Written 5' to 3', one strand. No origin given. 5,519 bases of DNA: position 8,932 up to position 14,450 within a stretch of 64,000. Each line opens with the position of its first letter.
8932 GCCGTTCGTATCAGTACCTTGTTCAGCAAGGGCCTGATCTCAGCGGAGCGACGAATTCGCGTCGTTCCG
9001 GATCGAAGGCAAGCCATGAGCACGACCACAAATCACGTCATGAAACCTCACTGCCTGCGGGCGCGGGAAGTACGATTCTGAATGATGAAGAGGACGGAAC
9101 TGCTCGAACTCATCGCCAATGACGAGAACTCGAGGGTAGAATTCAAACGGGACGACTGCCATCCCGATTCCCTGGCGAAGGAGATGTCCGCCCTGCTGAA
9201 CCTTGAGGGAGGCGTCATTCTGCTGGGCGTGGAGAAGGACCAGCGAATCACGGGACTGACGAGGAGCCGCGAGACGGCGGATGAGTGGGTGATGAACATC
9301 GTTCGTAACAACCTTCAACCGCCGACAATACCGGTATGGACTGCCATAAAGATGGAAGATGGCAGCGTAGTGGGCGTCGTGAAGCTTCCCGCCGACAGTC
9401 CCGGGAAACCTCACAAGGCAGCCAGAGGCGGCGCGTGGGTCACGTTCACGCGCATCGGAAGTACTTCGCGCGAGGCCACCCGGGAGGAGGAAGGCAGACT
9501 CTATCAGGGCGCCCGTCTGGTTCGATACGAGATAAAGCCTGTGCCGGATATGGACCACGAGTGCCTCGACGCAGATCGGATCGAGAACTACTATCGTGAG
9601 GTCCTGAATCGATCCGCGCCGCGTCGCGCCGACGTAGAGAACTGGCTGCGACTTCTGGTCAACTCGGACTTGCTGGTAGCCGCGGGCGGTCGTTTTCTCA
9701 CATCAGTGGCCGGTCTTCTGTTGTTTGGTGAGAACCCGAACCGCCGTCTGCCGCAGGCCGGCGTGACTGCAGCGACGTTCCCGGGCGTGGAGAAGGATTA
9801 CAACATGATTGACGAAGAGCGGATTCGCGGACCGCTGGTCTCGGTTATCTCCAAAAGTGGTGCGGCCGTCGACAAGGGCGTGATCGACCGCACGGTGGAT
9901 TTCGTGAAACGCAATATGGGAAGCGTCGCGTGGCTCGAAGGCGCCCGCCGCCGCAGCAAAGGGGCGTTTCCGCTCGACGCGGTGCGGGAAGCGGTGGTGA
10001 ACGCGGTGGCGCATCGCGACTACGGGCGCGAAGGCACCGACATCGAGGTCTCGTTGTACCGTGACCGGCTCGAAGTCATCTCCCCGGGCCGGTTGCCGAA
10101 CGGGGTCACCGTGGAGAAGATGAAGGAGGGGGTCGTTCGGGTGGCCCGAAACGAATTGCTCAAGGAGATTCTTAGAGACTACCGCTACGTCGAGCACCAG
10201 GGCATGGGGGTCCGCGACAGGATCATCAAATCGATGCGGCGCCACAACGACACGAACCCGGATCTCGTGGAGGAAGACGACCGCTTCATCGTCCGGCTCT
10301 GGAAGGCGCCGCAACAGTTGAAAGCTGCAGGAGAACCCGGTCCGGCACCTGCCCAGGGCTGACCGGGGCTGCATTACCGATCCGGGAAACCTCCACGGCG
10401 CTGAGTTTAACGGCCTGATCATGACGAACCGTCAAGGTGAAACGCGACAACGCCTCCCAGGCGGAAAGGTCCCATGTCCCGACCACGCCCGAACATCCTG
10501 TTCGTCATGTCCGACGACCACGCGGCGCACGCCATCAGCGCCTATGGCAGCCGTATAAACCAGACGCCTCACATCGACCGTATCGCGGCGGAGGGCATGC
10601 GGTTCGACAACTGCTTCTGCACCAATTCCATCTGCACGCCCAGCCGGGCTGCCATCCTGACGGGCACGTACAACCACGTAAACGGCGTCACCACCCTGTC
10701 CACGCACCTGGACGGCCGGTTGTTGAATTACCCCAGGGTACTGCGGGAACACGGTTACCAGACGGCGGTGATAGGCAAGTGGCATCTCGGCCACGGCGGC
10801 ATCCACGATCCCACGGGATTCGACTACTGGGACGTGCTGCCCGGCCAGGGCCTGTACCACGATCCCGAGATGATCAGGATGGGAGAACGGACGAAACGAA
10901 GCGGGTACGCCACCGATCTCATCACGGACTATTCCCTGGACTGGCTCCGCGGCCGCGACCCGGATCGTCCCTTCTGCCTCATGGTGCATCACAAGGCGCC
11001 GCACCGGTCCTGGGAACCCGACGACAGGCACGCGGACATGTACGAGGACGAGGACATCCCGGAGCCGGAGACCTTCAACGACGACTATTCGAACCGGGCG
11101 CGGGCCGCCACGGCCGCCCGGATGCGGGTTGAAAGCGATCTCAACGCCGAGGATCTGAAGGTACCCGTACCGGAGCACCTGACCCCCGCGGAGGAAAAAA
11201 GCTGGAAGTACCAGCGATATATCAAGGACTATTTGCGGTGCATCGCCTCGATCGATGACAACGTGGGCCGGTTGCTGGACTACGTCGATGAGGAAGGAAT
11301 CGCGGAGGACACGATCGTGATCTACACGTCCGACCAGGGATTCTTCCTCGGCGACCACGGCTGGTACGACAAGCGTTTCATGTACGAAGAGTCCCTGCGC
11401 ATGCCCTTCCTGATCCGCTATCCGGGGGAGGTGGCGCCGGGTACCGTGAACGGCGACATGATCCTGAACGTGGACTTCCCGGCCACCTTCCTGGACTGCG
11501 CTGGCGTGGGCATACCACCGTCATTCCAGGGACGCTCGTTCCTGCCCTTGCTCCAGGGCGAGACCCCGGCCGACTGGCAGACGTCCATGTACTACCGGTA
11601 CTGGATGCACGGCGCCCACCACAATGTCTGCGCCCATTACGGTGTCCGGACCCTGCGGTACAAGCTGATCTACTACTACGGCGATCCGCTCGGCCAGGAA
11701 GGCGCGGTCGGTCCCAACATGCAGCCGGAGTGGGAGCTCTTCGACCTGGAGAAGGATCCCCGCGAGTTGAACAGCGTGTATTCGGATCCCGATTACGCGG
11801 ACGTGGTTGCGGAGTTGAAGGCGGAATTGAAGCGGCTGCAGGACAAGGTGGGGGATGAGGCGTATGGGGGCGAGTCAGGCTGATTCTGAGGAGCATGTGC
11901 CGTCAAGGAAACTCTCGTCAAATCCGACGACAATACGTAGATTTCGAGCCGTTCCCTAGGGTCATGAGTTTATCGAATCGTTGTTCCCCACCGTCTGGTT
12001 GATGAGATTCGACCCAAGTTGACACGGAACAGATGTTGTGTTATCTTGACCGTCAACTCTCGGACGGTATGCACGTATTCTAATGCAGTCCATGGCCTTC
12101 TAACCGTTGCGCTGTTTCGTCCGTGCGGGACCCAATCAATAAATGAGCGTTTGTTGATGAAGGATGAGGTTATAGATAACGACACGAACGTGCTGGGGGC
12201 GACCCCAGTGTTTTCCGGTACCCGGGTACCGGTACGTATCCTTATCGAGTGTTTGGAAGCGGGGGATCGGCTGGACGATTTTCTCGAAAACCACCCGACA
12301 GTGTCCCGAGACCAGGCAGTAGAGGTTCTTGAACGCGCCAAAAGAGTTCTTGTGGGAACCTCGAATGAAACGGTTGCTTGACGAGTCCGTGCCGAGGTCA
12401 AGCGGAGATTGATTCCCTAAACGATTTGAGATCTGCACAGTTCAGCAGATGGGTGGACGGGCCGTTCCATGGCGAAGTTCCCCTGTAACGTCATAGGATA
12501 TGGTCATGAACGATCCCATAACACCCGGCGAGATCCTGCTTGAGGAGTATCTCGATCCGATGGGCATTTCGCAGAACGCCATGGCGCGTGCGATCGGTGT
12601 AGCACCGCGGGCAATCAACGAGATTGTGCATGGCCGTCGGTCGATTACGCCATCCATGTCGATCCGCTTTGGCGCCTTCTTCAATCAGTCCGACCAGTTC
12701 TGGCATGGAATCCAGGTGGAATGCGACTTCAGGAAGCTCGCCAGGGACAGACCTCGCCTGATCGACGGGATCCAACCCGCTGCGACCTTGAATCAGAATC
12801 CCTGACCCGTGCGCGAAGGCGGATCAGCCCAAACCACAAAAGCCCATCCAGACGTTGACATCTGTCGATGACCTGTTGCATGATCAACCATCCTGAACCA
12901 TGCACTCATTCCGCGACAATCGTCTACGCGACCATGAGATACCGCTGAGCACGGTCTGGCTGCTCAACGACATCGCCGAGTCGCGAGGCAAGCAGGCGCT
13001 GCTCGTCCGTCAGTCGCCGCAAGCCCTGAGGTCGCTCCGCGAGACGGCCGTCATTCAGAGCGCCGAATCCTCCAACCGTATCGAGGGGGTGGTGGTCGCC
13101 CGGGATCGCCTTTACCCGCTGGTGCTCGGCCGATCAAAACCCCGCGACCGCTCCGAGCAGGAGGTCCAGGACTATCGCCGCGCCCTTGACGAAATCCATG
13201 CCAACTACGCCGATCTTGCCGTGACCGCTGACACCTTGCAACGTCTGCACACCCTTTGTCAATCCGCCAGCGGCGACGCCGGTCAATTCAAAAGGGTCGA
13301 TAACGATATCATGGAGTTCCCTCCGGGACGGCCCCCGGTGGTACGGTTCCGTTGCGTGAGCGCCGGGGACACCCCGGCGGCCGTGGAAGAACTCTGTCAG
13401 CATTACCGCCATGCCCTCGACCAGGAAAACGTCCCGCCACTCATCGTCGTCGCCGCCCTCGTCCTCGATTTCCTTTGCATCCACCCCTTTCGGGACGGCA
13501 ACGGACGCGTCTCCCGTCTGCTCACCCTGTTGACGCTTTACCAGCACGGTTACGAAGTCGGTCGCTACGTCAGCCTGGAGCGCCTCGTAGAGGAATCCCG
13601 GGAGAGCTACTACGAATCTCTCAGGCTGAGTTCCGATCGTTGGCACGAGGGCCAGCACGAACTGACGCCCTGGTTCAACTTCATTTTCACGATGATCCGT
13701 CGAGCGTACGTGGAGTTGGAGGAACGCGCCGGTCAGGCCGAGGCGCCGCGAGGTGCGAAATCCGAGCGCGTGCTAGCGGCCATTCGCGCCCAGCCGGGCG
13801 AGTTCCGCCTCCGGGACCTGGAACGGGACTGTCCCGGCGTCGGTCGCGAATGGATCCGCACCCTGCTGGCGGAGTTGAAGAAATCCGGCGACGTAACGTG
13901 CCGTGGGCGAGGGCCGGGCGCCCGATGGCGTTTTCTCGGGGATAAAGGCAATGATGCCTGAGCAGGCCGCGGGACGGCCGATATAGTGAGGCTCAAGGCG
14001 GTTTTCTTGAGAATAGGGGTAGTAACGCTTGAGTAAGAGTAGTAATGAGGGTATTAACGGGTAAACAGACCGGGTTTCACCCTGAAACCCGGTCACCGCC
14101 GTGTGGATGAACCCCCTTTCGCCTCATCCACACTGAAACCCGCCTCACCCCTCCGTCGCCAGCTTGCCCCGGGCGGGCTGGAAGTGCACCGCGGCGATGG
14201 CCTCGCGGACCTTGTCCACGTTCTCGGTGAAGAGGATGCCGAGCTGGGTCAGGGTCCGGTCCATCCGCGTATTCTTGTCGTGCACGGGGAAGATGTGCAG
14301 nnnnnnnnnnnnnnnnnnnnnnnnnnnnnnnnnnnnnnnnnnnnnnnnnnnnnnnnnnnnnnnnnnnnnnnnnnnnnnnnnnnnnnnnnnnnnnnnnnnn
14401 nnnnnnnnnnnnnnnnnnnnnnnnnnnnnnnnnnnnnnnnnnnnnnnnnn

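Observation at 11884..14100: Lower-GC toxin-antitoxin / Fic islet with decayed partners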

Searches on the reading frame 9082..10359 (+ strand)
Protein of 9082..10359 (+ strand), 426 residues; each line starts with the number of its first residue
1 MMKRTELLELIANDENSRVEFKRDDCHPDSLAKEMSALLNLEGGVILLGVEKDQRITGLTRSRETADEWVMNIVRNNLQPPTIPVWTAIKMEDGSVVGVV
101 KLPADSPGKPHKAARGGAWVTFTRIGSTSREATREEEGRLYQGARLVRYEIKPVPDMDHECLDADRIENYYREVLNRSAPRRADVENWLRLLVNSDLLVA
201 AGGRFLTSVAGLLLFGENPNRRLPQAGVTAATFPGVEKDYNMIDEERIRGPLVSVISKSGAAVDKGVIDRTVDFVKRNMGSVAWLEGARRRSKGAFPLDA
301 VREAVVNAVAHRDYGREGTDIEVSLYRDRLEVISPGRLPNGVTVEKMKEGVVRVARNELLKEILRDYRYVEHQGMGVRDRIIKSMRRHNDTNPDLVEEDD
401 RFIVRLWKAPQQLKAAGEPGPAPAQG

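Call 6: search_protein_families(library=pfam, proteins=[window:9082-10359:+], max_evalue=0.1)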
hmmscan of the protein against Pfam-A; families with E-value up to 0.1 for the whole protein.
window:9082-10359:+ (426 aa): 2 families
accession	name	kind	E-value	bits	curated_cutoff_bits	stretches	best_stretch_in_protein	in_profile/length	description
PF13749.12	HATPase_c_4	-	1.1e-21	77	26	1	318-406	1-89/89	Putative ATP-dependent DNA helicase recG C-terminal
PF04326.19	SLFN_AlbA_2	-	2.4e-13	51.1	25.3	1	15-132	1-117/118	Schlafen, AlbA_2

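Call 8: search_protein_families(library=ncbifam, proteins=[window:9082-10359:+], max_evalue=0.1)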
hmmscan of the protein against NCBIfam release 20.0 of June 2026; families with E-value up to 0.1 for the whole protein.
window:9082-10359:+ (426 aa): 0 families

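Call 59: search_protein_families(library=padloc, proteins=[window:9082-10359:+], max_evalue=0.001)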
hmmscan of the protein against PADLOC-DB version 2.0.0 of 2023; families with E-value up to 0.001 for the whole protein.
window:9082-10359:+ (426 aa): 3 families
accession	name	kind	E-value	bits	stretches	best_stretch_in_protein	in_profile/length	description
PDLC02394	pAgo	-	2e-18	63.6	1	32-368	58-391/1121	-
PDLC02402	Aga_SIR2-PNTD1-PNTD2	-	1.1e-15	54.9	1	152-349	318-494/876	Class I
PDLC02418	Aga_SIR2-Kinase-PNTD1-PNTD2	-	6e-12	42.6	1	150-346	171-369/756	Class I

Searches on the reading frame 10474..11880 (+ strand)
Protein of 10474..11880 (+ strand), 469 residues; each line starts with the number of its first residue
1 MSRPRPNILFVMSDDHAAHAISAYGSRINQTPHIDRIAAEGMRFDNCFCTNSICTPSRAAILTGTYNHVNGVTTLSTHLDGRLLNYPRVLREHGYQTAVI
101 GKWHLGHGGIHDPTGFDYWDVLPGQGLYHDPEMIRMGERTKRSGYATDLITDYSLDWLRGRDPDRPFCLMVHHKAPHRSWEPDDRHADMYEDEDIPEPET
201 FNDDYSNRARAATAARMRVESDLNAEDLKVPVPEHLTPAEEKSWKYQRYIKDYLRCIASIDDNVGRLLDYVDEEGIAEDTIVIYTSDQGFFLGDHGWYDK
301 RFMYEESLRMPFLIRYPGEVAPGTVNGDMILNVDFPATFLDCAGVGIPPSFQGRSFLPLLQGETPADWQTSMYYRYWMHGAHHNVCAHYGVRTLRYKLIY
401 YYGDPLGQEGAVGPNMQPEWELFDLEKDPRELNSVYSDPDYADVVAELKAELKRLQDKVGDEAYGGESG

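Call 6: search_protein_families(library=pfam, proteins=[window:10474-11880:+], max_evalue=0.1)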
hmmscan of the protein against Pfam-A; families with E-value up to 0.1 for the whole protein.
window:10474-11880:+ (469 aa): 4 families
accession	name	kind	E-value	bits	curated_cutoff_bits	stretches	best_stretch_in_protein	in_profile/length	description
PF16347.10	SGSH_C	-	4.3e-57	193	29.3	1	293-457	1-153/154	N-sulphoglucosamine sulphohydrolase, C-terminal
PF00884.28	Sulfatase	-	1.5e-55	189.1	25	1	6-345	1-301/301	Sulfatase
PF01663.27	Phosphodiest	-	2e-07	31.4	23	2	257-290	188-221/342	Type I phosphodiesterase / nucleotide pyrophosphatase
PF14707.11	Sulfatase_C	-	0.00049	21.1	30.9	1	389-459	15-96/127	C-terminal region of aryl-sulfatase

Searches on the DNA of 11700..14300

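Call 31: search_rna_families(source=window, start=11700, end=14300, threshold=evalue, max_evalue=1)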
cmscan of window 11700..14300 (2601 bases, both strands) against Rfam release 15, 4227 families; matches with E-value up to 1: 0.
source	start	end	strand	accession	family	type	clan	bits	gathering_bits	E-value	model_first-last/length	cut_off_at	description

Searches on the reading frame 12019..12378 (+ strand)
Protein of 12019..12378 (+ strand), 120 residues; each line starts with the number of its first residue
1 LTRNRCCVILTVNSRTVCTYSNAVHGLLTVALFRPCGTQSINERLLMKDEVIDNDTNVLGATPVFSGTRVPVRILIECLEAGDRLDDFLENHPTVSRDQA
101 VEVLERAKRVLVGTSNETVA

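Call 6: search_protein_families(library=pfam, proteins=[window:12019-12378:+], max_evalue=0.1)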
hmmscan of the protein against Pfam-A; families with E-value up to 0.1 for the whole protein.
window:12019-12378:+ (120 aa): 1 family
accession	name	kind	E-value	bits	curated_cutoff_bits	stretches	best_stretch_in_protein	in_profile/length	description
PF04255.20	DUF433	-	1.2e-12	47.9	23.6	1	52-104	1-53/56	Protein of unknown function (DUF433)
